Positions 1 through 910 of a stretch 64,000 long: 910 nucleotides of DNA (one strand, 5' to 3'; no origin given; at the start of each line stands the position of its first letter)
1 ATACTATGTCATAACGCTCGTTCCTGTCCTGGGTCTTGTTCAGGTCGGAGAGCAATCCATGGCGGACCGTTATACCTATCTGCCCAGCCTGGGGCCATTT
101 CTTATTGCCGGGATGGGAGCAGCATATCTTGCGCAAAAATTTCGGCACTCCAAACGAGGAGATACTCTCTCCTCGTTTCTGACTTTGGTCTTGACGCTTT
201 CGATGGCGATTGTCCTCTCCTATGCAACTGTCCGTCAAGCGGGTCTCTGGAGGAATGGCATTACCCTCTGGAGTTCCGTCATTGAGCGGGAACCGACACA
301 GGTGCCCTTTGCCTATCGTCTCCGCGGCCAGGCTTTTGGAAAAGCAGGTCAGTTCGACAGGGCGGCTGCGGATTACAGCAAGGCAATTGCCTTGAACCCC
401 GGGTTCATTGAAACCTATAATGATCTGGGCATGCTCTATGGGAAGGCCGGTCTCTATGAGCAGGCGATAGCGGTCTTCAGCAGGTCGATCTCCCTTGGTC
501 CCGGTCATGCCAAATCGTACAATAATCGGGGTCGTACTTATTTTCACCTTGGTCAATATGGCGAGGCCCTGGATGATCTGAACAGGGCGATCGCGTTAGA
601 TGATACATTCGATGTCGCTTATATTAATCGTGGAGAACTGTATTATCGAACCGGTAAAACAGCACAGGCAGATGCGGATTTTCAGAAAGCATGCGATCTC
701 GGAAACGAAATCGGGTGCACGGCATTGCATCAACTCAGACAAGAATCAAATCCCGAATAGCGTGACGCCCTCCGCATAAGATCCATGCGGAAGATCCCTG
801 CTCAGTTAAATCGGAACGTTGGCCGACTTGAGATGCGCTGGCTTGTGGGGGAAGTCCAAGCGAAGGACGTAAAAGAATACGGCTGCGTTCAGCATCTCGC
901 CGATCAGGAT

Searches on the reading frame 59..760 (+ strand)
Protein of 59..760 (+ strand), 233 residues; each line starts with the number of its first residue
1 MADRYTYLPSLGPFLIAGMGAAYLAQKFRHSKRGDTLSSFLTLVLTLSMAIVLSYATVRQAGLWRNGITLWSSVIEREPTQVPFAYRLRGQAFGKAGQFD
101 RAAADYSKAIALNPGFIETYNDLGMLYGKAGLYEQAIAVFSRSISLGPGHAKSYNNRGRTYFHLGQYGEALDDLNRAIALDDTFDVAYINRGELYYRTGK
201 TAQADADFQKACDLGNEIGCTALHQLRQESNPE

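Call 70: search_protein_families(library=pfam, proteins=[window:59-760:+], max_evalue=0.00001)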
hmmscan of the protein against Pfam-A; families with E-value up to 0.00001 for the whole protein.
window:59-760:+ (233 aa): 14 families
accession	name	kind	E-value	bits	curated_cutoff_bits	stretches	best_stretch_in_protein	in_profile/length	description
PF00515.34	TPR_1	-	1.8e-30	103.9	27.8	2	151-183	1-33/34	Tetratricopeptide repeat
PF07719.23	TPR_2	-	5.8e-27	92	27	2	151-183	1-33/34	Tetratricopeptide repeat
PF13431.12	TPR_17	-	8.2e-23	79.2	24.4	0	140-171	2-33/34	Tetratricopeptide repeat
PF13181.12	TPR_8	-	9e-23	78.9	25.7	0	151-182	1-32/34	Tetratricopeptide repeat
PF13414.12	TPR_11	-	1.5e-19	69.8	26.8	2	158-199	1-42/42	TPR repeat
PF13424.12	TPR_12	-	3e-17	63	30.1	1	118-181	4-75/77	Tetratricopeptide repeat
PF13371.12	TPR_9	-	3.3e-16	59.5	35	1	130-182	8-60/73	Tetratricopeptide repeat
PF13432.12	TPR_16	-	4.2e-15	56.3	32.7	1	122-181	2-61/65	Tetratricopeptide repeat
PF13428.12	TPR_14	-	3.5e-13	49.2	23.5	0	85-124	3-42/44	Tetratricopeptide repeat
PF13374.12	TPR_10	-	5.4e-12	45.7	27.5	0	151-179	2-30/42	Tetratricopeptide repeat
PF14559.12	TPR_19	-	6.4e-12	46.1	25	1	96-144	4-52/68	Tetratricopeptide repeat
PF13174.12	TPR_6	-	1.2e-09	38.6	26.3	0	187-211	2-26/33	Tetratricopeptide repeat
PF07721.20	TPR_4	-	3.1e-06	27.7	27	0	187-205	3-21/26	Tetratricopeptide repeat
PF12895.13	ANAPC3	-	6.2e-06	26.8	27.2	0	123-175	29-80/82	Anaphase-promoting complex, cyclosome, subunit 3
